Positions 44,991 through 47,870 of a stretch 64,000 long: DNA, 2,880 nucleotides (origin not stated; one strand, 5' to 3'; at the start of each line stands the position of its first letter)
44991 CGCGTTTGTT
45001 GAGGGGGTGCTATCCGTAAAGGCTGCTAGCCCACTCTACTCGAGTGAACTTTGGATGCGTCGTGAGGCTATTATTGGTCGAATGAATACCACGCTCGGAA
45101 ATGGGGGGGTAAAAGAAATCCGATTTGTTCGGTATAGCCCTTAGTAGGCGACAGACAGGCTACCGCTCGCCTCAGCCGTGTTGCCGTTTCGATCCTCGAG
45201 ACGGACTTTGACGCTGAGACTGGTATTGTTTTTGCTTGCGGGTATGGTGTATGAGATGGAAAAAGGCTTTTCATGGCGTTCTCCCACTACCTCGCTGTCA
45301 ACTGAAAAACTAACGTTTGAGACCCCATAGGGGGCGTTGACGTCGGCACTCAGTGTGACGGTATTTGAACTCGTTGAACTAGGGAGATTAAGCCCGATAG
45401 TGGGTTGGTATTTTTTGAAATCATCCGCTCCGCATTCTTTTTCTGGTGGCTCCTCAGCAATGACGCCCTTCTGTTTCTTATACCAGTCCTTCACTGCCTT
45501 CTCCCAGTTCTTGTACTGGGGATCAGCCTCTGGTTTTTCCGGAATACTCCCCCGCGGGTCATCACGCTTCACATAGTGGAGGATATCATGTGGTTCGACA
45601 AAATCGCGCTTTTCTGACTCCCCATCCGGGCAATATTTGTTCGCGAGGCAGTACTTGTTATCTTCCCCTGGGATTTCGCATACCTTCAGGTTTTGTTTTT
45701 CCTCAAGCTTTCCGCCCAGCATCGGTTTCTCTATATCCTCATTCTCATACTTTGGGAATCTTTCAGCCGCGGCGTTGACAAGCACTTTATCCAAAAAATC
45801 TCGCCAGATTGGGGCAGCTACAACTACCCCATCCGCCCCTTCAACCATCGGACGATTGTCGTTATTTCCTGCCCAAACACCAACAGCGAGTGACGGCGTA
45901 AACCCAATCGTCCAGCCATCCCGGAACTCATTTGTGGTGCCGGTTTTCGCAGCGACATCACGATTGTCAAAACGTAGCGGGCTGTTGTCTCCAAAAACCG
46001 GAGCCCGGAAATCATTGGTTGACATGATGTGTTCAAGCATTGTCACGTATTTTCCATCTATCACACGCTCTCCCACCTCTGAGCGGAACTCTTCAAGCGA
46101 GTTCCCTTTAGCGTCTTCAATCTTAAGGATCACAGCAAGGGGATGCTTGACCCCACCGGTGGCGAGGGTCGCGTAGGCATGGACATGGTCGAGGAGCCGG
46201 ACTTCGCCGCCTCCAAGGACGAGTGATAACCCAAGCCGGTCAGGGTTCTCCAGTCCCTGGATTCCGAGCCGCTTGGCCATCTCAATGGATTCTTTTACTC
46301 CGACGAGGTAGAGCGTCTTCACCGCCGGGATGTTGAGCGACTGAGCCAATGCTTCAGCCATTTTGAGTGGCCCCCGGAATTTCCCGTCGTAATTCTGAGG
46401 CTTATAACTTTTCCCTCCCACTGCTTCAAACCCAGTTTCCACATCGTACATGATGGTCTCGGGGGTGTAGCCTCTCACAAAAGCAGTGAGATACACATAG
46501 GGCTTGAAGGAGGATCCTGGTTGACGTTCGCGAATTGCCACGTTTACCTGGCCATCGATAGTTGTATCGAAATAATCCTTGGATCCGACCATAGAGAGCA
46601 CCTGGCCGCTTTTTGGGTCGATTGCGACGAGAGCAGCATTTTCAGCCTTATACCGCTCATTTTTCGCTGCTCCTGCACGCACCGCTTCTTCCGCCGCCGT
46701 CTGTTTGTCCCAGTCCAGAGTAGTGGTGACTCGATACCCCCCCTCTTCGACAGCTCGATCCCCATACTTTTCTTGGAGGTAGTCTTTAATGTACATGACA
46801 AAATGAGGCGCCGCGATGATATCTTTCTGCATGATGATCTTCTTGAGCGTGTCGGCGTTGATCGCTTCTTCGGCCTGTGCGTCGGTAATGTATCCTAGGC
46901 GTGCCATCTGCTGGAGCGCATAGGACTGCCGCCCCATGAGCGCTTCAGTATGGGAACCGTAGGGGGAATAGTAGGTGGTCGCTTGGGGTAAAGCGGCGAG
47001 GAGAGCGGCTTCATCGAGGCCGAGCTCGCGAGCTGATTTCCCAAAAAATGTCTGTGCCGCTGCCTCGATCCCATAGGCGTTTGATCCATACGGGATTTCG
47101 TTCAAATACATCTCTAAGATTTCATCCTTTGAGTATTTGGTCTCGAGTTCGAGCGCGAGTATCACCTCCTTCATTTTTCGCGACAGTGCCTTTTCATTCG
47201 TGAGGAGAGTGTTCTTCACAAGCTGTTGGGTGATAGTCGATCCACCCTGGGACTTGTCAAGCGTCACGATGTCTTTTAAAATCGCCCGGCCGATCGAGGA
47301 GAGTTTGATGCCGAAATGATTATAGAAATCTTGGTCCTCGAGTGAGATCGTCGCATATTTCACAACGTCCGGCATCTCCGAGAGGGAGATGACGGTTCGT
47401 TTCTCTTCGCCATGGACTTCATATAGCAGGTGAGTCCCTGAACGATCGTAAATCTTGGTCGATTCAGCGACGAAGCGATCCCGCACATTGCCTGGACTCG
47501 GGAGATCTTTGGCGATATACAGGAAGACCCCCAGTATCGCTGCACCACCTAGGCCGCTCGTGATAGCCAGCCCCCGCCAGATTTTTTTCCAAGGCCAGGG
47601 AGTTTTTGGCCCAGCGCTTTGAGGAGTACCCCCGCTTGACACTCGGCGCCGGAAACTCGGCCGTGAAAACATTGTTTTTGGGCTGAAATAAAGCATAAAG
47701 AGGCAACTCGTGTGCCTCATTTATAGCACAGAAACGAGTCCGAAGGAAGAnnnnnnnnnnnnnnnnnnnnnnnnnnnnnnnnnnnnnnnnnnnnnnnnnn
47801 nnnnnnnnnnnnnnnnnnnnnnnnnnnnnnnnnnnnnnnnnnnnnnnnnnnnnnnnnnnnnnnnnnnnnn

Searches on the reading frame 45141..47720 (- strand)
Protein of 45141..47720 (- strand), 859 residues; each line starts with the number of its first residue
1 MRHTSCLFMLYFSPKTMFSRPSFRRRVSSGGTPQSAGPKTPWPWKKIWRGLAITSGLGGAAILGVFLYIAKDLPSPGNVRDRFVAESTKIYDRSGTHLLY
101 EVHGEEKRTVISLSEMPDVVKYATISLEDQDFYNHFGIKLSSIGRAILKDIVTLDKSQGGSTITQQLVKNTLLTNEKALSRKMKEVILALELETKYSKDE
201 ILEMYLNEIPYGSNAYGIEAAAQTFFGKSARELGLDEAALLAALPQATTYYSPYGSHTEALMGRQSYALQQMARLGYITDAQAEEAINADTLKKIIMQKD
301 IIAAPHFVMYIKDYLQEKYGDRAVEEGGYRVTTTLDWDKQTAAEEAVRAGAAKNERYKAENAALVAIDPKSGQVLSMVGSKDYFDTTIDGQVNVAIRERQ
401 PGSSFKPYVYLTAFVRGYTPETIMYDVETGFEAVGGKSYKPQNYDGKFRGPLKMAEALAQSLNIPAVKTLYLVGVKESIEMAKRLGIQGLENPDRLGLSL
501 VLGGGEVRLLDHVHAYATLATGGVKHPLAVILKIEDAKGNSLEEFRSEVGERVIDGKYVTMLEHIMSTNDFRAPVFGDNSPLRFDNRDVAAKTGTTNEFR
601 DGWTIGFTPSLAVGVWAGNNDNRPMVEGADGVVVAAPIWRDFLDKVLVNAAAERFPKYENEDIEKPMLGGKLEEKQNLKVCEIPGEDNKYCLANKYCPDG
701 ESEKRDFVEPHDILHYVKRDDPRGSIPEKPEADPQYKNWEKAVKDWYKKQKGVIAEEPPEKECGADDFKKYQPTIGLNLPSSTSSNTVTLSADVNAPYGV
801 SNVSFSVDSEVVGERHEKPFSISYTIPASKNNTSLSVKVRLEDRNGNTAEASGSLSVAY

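Call 25: search_protein_families(library=ncbifam, proteins=[window:45141-47720:-], max_evalue=0.00001)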
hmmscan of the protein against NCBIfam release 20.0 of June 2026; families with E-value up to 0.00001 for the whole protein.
window:45141-47720:- (859 aa): 14 families
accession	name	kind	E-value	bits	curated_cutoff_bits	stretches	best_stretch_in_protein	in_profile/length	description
TIGR02074.1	PBP_1a_fam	subfamily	9.6e-153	509.8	508.75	1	107-647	1-533/535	PBP1A family penicillin-binding protein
TIGR02073.1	PBP_1c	equivalog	3.2e-131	439.3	494.2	1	82-819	6-697/728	penicillin-binding protein 1C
NF051885.1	tranpepglycosPbpC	equivalog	9.8e-130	434.1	900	1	70-660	39-607/632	multimodular transpeptidase-transglycosylase PbpC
TIGR02071.1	PBP_1b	equivalog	2e-98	330.4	717.75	1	104-656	143-692/729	penicillin-binding protein 1B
NF008643.0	PRK11636.1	equivalog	4.3e-88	296.5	1263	2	57-350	17-306/850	peptidoglycan glycosyltransferase/peptidoglycan DD-transpeptidase MrcA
NF038276.1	strep_PBP2A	exception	9.5e-87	291.9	1100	1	62-657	53-646/716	penicillin-binding protein PBP2A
NF007061.0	PRK09506.1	equivalog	1.7e-81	274.2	1120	1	105-644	208-744/825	bifunctional glycosyl transferase/transpeptidase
NF011423.0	PRK14850.1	equivalog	1.3e-75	255.3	1275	1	105-623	154-671/764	penicillin-binding protein 1b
NF038274.1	strep_PBP1B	exception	6.2e-70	236.4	1225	2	97-308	71-295/745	penicillin-binding protein PBP1B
NF008414.0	PRK11240.1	equivalog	1.1e-66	225.5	1121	1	120-651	76-568/774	peptidoglycan glycosyltransferase PbpC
NF038272.1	strep_PBP1A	exception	8.3e-63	212.7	1075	1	64-597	28-560/658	penicillin-binding protein PBP1A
NF010008.0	PRK13481.1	equivalog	1e-40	139.8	270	1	105-288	77-265/269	glycosyltransferase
TIGR02070.1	mono_pep_trsgly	equivalog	3.2e-37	128.2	182.65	1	110-274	57-220/224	monofunctional biosynthetic peptidoglycan transglycosylase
TIGR03423.1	pbp2_mrdA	equivalog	3.6e-14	52.2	455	1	326-487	224-390/593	penicillin-binding protein 2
